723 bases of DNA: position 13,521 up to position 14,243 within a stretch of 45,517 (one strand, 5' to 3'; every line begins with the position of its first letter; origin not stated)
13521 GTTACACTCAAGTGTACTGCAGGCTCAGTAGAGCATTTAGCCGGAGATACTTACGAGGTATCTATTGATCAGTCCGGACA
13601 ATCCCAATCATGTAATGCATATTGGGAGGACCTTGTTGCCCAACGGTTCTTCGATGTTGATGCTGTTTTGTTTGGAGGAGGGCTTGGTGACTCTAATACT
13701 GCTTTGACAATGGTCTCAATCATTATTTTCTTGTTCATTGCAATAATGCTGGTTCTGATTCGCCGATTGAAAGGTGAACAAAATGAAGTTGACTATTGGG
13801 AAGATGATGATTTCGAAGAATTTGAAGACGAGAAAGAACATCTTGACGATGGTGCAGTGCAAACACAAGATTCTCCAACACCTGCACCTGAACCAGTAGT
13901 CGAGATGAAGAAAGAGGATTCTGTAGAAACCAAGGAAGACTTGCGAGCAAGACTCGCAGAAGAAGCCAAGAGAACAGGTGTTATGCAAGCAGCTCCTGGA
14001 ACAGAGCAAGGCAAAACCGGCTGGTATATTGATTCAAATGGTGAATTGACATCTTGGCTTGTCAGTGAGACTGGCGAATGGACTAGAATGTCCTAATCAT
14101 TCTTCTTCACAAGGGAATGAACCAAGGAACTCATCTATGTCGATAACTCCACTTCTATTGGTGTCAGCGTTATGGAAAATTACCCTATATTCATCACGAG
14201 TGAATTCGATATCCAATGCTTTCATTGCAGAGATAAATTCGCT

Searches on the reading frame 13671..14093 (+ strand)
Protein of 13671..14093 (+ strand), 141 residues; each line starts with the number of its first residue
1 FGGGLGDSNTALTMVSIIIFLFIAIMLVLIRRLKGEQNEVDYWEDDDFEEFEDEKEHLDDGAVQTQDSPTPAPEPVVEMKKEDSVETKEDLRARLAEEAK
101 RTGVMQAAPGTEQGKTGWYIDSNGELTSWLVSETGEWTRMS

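Call 9: find_homologous_proteins(query=window:13671-14093:+, max_evalue=10)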
Query seq(141 aa) (141 aa): 62 proteins with E <= 10 among 100 candidates.
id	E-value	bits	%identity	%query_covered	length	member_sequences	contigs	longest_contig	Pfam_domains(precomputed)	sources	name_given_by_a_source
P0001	4.1e-86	304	99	100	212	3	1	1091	-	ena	-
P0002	3.5e-55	204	68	100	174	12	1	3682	-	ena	-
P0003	5.2e-54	200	68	100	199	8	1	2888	-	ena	-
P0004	3.5e-53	198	69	100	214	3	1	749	-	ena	-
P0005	4.5e-53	197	69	100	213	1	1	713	-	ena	-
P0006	4.8e-53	197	68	100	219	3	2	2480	-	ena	-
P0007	8.9e-50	186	64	100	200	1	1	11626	-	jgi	-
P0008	1.2e-49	186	61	100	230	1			-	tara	tara:strand:- start:10 stop:702 length:693 start_codon:yes stop_codon:yes gene_type:complete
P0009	9.0e-49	183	63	100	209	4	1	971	-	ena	-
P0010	2.7e-48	182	75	82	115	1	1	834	-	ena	-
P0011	2.8e-46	175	61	100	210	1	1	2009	-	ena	-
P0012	6.8e-45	171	59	100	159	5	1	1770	-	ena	-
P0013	1.1e-44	170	61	100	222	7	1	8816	-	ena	-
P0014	2.1e-44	169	66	91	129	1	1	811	-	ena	-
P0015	3.3e-44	168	63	91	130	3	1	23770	-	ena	-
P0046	6.1e-26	109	85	46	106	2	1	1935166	-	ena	-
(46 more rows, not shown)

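Call 21: find_encoding_contigs(protein=P0046, flank=10000, max_places=3)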
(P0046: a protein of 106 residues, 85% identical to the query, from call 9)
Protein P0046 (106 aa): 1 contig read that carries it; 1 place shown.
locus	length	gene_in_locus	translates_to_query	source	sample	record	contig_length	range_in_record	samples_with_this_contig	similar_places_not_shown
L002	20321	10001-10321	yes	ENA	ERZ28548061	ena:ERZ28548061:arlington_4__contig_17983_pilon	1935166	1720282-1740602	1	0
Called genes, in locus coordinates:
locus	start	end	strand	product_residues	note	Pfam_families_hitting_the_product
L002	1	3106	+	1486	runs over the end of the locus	PF24517:CBM96, PF25788:Ig_Rha78A_N (faint), PF24517:CBM96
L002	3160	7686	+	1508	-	PF24517:CBM96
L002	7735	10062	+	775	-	PF02369:Big_1 (faint)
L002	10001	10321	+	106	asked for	-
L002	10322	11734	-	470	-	PF03845:Spore_permease (weak), PF13520:AA_permease_2, PF00324:AA_permease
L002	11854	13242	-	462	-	PF02900:LigB, PF01042:Ribonuc_L-PSP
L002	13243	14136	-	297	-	PF02900:LigB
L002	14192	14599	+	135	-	-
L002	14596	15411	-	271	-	PF02548:Pantoate_transf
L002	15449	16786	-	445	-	PF00171:Aldedh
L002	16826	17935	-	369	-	PF06089:Asparaginase_II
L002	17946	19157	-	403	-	PF00296:Bac_luciferase (faint)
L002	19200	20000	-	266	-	PF13424:TPR_12 (weak)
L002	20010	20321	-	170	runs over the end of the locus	PF00106:adh_short, PF13561:adh_short_C2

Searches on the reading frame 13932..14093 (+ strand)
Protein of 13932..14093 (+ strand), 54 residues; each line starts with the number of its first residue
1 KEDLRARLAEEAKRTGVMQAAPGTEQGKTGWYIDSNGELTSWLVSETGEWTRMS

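Call 19: search_protein_families(library=pfam, alignment_id=A2, max_evalue=10)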
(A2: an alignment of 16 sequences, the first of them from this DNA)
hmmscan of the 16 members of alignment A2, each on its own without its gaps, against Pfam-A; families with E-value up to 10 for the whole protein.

A. member 1, seq(54 aa): 0 families

B. families by the number of members that match (of 16 scanned): 4 families
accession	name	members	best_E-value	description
PF16151.10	DUF4859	1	0.088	Domain of unknown function (DUF4859)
PF18838.6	LPD23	1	0.19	Large polyvalent protein associated domain 23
PF15805.10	SCNM1_acidic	1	0.37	Acidic C-terminal region of sodium channel modifier 1 SCNM1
PF19085.6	Choline_bind_2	1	0.64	Choline-binding repeat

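Call 31: predict_structure(alignment_id=A2)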
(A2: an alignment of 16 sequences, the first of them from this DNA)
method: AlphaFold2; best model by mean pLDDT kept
length: 54 residues; sequences in the alignment: 16
mean_pLDDT: 79.1   pTM: 0.54
mean pLDDT of the five models: 79.1, 79.0, 78.2, 70.1, 62.7
residues with pLDDT >= 90: 0; 70-90: 47; 50-70: 7; < 50: 0
segments of 3 or more residues with pLDDT < 50: none
pLDDT, mean of each block of 10 residues (from residue 1): 80 86 70 85 77 75
secondary structure, 60 per line:
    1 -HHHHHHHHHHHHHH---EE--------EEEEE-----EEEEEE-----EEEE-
elements in order: H2-15 E29-33 E39-44 E50-53

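Call 34: find_related_loci(query=A2, collection=genome_contigs, flank=10000)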
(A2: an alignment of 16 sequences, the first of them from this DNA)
Query A2 (54 aa) in genome_contigs; peptide patterns used: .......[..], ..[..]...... (x = any residue, [..] = any of these).
66 stretches matched a pattern; 45 encode a relative of the query (tblastn E <= 1e-3); 45 distinct loci.
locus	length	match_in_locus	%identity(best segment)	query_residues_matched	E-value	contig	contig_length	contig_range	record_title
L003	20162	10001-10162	93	1-54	4e-31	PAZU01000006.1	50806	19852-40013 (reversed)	MAG: Methanobacteriota archaeon isolate SP67 65037, whole genome shotgun sequence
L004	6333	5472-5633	91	1-54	1e-30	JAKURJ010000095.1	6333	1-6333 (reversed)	MAG: Candidatus Poseidoniaceae archaeon isolate ALOHA_A2.5_52 A2.5-MGIIa-K1-1_95, whole genome shotgun sequence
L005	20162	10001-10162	91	1-54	1e-30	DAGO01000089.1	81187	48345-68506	MAG TPA_asm: Euryarchaeota archaeon UBA10 UBA10_contig_3667, whole genome shotgun sequence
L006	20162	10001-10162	94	1-54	8e-31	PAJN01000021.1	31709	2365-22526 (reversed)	MAG: Methanobacteriota archaeon isolate SAT94 157406, whole genome shotgun sequence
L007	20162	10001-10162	91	1-54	3e-30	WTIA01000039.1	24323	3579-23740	MAG: Methanobacteriota archaeon isolate PL36311bin_9 NODE_532_length_24323_cov_9.774518, whole genome shotgun sequence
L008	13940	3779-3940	91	1-54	4e-30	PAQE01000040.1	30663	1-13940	MAG: Methanobacteriota archaeon isolate SP143 MHASMcontig_3513179, whole genome shotgun sequence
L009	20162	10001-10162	91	1-54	7e-30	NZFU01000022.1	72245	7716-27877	MAG: Methanobacteriota archaeon isolate MED707 MHASMcontig_245524, whole genome shotgun sequence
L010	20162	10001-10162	89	1-54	7e-30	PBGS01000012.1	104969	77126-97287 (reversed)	MAG: Methanobacteriota archaeon isolate SP3054 92713, whole genome shotgun sequence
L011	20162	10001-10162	87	1-54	3e-29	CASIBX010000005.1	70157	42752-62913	MAG: Candidatus Poseidoniaceae archaeon isolate FRAM_WSC20_S26_SRF_bin_83_1 genome assembly, contig: FRAM_WSC20_S26_SW_b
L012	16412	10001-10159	91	2-54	2e-29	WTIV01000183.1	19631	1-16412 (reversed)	MAG: Methanobacteriota archaeon isolate PL36325bin_29 NODE_786_length_19631_cov_9.505517, whole genome shotgun sequence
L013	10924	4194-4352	91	2-54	2e-29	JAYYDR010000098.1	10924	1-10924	MAG: Thermoplasmatota archaeon isolate XS_MAG42 XS_MAG42_0098, whole genome shotgun sequence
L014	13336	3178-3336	91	2-54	3e-29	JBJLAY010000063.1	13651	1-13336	MAG: Candidatus Poseidoniaceae archaeon isolate LRMED-009 MGIIa-LRMED-009-C6943, whole genome shotgun sequence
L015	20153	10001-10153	94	4-54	3e-29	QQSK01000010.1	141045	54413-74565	MAG: Candidatus Poseidoniales archaeon isolate bin_62 U_43234-10, whole genome shotgun sequence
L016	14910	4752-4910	91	2-54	2e-29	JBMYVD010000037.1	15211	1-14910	MAG: Candidatus Poseidoniaceae archaeon isolate ME_XS_2211_1_bin_35 ME_XS_2211_1_bin_35_36, whole genome shotgun sequenc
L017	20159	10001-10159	91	2-54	2e-29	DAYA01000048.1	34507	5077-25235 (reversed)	MAG TPA_asm: Euryarchaeota archaeon UBA550 UBA550_contig_1375, whole genome shotgun sequence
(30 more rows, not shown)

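Call 36: fold_search(model_id=the predicted structure, library=pdb)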
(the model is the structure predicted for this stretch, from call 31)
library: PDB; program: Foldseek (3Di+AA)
matches with E <= 10: 646; with E <= 0.001: 0
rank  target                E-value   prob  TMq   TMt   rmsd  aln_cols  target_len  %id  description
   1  9laa_A                3.0e-01  0.33  0.36  0.21   6.2        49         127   14  Cryo-EM structure of Shewanella oneidensis MR-1 PilA pili. (released 2026-01-07)
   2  6p63_C                3.5e-01  0.16  0.30  0.05   8.9        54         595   15  Wild-type NIS synthetase DesD bound to AMP and substrate analog cadaverine (released 2020-06-03)
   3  2x5c_B                3.7e-01  0.51  0.46  0.26   6.6        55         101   20  Crystal structure of hypothetical protein ORF131 from Pyrobaculum Spherical Virus (released 2010-07-21)
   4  2x5c_A                4.2e-01  0.51  0.48  0.27   6.7        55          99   18  Crystal structure of hypothetical protein ORF131 from Pyrobaculum Spherical Virus (released 2010-07-21)
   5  3riq                  5.6e-01  0.51  0.39  0.05   2.9        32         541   16  Siphovirus 9NA tailspike receptor binding domain (released 2012-02-29)
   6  1tyu_A                6.0e-01  0.41  0.34  0.05   3.1        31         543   19  STRUCTURE OF TAILSPIKE-PROTEIN (released 1997-07-23)
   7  5ld9_A                6.0e-01  0.15  0.29  0.15   8.1        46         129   20  Structure of deubiquitinating enzyme homolog, Pyrococcus furiosus JAMM1. (released 2017-05-17)
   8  9sob_N                6.8e-01  0.54  0.39  0.08   1.9        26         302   27  Structural Model of the Nuclear Pore Complex in Arabidopsis thaliana (released 2025-11-05)
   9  2mam_MODEL_1_A        7.3e-01  0.11  0.30  0.15  11.4        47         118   17  Solution structure of the interdigitated double Tudor domain of RBBP1 (released 2014-01-15)
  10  8zqg_A                7.8e-01  0.54  0.47  0.10   2.8        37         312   27  Crystal structure of WIPI3 in complex with ATG16L1 (released 2025-01-01)
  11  8zqg_B                7.8e-01  0.51  0.46  0.10   2.7        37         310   27  Crystal structure of WIPI3 in complex with ATG16L1 (released 2025-01-01)
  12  6lk8_H                7.8e-01  0.44  0.46  0.11   3.1        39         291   18  Structure of Xenopus laevis Cytoplasmic Ring subunit. (released 2021-07-21)
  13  1qrb                  7.8e-01  0.35  0.34  0.05   3.1        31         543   19  PLASTICITY AND STERIC STRAIN IN A PARALLEL BETA-HELIX: RATIONAL MUTATIONS IN P22 TAILSPIKE PROTEIN (released 2000-04-12)
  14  3tee                  9.0e-01  0.60  0.47  0.14   2.0        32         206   19  Crystal Structure of Salmonella FlgA in open form (released 2012-08-15)
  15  5lda_A                9.0e-01  0.16  0.32  0.15   8.3        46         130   20  Structure of deubiquitinating enzyme homolog (Pyrococcus furiosus JAMM1) in complex with ubiquitin-like SAMP2. (released 2017-06-21)
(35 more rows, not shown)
